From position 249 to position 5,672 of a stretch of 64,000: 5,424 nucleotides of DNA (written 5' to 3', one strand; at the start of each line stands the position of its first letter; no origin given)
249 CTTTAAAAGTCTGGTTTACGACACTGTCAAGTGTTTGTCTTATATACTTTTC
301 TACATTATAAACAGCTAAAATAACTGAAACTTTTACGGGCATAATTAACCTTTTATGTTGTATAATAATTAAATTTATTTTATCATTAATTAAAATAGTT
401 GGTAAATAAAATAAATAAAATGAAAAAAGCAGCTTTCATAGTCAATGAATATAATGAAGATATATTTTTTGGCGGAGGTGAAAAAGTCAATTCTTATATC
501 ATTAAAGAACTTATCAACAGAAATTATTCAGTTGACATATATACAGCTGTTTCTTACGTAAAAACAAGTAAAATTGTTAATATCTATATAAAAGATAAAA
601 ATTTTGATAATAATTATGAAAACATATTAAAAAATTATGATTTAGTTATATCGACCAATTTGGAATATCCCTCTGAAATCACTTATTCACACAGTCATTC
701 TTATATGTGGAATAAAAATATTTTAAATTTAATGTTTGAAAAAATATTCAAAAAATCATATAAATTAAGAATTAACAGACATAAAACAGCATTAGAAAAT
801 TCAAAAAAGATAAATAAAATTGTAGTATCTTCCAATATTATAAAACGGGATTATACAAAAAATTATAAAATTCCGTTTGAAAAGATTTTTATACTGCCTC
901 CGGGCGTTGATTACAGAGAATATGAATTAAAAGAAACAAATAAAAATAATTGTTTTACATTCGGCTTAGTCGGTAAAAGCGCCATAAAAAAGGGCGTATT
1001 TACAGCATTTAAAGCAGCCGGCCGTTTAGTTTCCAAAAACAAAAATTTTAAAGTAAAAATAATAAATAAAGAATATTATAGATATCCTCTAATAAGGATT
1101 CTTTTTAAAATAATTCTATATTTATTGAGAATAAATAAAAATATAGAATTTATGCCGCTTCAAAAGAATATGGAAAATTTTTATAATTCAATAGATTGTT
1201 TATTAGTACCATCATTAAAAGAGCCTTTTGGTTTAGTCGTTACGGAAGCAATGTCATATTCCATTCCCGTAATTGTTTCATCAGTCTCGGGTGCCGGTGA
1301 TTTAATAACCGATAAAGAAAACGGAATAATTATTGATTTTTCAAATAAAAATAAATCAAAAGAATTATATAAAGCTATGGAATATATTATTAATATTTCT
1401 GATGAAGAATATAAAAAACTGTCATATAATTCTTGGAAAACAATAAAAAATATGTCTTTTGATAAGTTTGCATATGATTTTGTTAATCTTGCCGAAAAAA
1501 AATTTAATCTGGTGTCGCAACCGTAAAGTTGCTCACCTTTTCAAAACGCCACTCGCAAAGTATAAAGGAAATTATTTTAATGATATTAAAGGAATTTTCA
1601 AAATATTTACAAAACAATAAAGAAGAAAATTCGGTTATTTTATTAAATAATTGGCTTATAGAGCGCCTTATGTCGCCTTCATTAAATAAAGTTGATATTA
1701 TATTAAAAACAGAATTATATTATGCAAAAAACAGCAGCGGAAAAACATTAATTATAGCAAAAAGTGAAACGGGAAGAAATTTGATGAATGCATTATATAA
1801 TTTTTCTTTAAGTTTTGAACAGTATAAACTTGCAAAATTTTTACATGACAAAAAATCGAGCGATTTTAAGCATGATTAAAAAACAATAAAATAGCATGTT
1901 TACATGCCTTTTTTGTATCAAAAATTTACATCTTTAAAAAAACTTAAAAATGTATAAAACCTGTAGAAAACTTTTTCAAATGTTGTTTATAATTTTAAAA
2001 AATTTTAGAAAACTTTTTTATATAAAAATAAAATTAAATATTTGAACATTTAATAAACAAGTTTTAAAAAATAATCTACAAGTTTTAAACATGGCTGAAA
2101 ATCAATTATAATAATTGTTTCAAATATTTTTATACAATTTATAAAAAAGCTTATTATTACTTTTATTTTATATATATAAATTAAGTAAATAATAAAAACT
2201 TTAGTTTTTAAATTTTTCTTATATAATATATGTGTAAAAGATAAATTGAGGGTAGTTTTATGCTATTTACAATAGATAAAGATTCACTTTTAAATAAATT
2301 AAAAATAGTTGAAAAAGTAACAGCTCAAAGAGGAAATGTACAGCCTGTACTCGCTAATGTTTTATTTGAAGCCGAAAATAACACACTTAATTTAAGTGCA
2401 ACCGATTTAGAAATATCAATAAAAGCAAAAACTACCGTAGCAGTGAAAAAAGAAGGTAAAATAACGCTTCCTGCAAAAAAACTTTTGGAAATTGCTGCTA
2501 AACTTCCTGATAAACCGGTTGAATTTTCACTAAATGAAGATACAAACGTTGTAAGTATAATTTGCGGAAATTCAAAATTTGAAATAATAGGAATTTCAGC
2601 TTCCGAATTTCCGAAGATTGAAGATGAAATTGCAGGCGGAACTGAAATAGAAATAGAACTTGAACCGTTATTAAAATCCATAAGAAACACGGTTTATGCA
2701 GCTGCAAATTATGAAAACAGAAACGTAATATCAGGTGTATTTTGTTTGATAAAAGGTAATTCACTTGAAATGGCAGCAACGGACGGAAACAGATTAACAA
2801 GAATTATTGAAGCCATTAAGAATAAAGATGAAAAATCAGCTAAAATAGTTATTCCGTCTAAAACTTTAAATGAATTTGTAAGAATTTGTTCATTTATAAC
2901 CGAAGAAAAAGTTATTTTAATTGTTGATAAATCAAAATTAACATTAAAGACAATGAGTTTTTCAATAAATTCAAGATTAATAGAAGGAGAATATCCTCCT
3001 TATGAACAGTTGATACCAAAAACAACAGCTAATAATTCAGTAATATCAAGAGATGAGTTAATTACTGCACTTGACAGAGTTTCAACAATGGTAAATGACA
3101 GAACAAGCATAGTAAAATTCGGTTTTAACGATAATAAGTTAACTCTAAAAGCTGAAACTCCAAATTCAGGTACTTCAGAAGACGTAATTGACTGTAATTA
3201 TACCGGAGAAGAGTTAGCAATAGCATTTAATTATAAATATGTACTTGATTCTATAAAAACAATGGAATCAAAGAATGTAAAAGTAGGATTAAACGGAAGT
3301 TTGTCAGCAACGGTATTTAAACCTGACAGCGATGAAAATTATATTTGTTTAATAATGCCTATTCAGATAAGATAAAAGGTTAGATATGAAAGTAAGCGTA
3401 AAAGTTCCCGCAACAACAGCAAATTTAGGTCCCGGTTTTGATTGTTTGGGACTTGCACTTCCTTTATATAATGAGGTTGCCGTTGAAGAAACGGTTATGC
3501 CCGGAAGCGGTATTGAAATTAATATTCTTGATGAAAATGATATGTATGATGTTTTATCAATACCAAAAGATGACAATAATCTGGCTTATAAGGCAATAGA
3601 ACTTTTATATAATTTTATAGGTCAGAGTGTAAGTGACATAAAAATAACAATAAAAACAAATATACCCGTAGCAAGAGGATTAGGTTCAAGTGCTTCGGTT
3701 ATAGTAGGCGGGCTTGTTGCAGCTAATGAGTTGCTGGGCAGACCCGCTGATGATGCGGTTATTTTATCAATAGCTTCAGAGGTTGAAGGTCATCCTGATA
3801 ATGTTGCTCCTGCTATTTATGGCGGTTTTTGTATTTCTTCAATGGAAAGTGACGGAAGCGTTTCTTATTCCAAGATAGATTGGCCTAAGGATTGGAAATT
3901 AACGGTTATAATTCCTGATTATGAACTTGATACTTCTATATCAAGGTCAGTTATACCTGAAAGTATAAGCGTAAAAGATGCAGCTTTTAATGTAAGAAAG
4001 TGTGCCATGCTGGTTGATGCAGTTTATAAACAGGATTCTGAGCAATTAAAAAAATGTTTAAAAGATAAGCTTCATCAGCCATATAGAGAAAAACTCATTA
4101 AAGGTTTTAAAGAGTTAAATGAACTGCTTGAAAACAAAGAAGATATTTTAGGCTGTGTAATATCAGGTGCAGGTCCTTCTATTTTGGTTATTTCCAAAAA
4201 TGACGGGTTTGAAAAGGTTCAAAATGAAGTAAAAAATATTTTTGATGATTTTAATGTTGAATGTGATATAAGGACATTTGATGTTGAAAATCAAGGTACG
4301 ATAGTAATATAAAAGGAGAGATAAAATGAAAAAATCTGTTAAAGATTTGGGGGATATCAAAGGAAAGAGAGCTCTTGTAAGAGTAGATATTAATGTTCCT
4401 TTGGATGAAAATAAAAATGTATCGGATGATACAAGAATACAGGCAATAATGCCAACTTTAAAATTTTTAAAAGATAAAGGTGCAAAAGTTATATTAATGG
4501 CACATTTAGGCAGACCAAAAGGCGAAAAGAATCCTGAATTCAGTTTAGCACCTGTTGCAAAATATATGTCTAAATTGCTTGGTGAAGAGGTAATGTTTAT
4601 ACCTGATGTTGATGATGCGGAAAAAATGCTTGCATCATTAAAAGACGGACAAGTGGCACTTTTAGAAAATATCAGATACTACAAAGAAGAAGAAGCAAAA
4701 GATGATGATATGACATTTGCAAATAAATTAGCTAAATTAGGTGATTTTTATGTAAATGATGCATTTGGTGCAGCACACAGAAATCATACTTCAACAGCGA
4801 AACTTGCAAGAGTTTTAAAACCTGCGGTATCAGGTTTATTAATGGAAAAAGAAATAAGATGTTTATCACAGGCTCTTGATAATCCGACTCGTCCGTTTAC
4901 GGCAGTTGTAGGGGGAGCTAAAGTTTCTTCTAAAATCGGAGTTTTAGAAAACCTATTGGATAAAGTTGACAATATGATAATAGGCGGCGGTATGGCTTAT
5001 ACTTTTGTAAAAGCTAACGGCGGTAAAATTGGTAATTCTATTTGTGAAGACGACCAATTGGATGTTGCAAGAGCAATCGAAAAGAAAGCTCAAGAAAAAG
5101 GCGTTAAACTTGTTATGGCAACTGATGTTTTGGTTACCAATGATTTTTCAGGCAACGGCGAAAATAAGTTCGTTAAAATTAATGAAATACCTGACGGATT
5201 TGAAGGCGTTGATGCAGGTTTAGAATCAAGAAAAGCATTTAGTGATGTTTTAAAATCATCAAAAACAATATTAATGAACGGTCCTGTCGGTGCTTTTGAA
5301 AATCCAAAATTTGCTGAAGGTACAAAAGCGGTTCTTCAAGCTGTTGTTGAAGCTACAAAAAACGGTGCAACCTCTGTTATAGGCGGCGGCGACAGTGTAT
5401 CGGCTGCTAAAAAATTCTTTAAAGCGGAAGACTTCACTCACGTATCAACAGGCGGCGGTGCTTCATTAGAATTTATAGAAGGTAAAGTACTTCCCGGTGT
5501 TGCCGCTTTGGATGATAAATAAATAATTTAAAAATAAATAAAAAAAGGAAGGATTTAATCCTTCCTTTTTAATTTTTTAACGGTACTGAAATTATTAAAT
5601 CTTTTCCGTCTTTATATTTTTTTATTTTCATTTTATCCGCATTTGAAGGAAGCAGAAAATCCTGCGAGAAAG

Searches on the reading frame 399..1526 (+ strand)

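Call 60: search_protein_families(library=pfam, proteins=[window:399-1526:+], max_evalue=0.001)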
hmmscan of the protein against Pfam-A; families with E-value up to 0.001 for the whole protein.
window:399-1526:+ (375 aa): 4 families
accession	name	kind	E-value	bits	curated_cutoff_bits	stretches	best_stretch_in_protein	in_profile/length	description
PF00534.26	Glycos_transf_1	-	9.2e-23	81.1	26.4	1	183-345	13-169/172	Glycosyl transferases group 1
PF13692.12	Glyco_trans_1_4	-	6.5e-18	65.8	27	1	187-331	3-140/142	Glycosyl transferases group 1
PF20706.3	GT4-conflict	-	1.6e-12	47.6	26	1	162-306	173-323/385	Family 4 Glycosyltransferase in conflict systems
PF13439.12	Glyco_transf_4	-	6.7e-06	26.7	28.5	1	95-171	101-167/170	Glycosyltransferase Family 4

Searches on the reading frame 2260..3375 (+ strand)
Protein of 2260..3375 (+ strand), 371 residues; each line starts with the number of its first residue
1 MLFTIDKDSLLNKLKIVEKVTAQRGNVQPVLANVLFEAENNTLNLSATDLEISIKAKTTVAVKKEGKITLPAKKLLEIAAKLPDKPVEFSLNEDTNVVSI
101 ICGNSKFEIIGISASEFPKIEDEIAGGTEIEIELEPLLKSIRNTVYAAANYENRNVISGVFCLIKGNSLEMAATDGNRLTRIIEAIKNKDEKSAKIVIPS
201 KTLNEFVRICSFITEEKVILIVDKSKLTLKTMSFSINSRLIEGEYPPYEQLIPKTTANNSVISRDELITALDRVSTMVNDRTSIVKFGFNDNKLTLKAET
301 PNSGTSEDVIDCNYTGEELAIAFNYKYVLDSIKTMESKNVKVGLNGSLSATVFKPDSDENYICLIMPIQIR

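Call 60: search_protein_families(library=pfam, proteins=[window:2260-3375:+], max_evalue=0.001)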
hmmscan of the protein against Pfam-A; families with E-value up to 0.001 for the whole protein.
window:2260-3375:+ (371 aa): 4 families
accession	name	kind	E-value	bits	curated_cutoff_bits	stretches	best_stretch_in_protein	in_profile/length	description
PF00712.24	DNA_pol3_beta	-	2.1e-37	128.4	24.4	2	1-120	1-119/120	DNA polymerase III beta subunit, N-terminal domain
PF02768.20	DNA_pol3_beta_3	-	2.7e-29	101.8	27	1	250-368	2-120/121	DNA polymerase III beta subunit, C-terminal domain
PF02767.21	DNA_pol3_beta_2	-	1.3e-25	90.3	27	2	133-246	3-115/116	DNA polymerase III beta subunit, central domain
PF03152.21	UFD1_N1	-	0.00053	19.9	29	0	58-107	15-64/97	Ubiquitin fusion degradation protein UFD1, N-terminal subdomain 1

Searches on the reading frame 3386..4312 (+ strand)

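Call 60: search_protein_families(library=pfam, proteins=[window:3386-4312:+], max_evalue=0.001)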
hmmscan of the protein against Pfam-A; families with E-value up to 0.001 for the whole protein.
window:3386-4312:+ (308 aa): 3 families
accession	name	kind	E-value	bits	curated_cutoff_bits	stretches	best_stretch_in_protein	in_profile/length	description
PF00288.32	GHMP_kinases_N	-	2.9e-20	72.7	22.3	1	65-147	1-87/87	GHMP kinases N terminal domain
PF08544.19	GHMP_kinases_C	-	4e-07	30.8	21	1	210-286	2-83/85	GHMP kinases C terminal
PF22700.2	MVD-like_N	-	0.00072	19.7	27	0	70-161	68-156/157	Diphosphomevalonate decarboxylase-like N-terminal domain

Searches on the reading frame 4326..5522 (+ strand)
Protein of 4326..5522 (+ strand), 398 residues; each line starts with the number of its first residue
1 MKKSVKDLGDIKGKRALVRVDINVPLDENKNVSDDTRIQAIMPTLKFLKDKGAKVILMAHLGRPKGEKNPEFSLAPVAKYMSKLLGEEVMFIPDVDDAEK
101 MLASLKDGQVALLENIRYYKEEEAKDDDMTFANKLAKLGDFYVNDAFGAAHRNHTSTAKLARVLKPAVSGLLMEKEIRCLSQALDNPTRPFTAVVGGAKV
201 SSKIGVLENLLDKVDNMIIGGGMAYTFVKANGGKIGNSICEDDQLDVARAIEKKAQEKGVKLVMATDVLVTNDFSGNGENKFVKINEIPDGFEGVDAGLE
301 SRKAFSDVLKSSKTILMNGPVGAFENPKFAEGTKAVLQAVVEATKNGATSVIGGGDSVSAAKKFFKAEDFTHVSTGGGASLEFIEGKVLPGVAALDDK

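Call 60: search_protein_families(library=pfam, proteins=[window:4326-5522:+], max_evalue=0.001)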
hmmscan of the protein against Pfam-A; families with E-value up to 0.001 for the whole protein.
window:4326-5522:+ (398 aa): 1 family
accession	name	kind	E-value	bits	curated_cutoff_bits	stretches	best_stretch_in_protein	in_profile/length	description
PF00162.24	PGK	-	1.5e-150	501.9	27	1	6-387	2-379/379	Phosphoglycerate kinase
